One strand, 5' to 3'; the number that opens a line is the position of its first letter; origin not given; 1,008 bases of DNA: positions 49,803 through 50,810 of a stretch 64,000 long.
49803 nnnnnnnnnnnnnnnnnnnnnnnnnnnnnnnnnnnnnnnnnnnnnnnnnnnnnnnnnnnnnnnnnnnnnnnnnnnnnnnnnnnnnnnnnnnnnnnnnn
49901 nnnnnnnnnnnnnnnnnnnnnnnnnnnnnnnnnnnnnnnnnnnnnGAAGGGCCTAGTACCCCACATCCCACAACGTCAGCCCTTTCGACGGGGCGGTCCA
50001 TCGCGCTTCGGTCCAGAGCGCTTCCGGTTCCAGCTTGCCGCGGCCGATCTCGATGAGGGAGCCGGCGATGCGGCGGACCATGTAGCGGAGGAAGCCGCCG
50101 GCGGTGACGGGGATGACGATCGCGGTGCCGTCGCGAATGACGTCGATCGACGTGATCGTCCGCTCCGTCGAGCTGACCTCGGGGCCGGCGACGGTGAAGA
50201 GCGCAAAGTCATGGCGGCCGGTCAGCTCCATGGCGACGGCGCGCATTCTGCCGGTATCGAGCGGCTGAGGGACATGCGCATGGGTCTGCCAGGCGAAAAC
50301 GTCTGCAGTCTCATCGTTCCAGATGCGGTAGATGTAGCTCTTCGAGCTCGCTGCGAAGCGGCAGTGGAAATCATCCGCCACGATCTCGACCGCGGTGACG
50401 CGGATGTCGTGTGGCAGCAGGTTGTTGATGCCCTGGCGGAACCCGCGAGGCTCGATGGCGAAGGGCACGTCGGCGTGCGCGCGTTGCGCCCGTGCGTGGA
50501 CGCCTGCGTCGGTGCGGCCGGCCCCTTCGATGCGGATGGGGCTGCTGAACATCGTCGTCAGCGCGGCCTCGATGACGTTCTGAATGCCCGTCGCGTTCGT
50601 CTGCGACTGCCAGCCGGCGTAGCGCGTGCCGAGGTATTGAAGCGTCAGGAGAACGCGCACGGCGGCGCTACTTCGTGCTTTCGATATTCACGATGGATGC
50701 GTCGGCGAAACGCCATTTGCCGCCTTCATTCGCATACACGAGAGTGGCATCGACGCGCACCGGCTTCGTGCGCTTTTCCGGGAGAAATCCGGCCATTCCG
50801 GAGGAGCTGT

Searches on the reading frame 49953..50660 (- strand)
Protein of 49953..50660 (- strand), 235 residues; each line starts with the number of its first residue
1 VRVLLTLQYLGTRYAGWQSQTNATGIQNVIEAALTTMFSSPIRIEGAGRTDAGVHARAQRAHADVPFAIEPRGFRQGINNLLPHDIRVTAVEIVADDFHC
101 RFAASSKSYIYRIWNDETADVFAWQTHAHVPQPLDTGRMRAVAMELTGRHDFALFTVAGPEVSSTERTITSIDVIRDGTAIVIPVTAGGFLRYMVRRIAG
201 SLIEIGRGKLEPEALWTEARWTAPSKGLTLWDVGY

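Call 3: search_protein_families(library=pfam, proteins=[window:49953-50660:-])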
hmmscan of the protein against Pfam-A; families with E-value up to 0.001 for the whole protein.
window:49953-50660:- (235 aa): 1 family
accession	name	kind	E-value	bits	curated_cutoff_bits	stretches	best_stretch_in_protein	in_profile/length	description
PF01416.25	PseudoU_synth_1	-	1.3e-29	103.2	23.3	2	143-234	2-106/108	tRNA pseudouridine synthase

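Call 4: search_protein_families(library=ncbifam, proteins=[window:49953-50660:-])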
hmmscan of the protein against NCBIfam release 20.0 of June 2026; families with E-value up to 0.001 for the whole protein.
window:49953-50660:- (235 aa): 2 families
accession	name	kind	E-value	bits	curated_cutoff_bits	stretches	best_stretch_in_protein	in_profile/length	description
TIGR00071.1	hisT_truA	equivalog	5.1e-50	170.3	142.85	1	2-214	2-204/228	tRNA pseudouridine(38-40) synthase TruA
NF000622.1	PRK00021.3-3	equivalog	2.4e-32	112.5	308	1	7-214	5-196/265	tRNA pseudouridine(38-40) synthase TruA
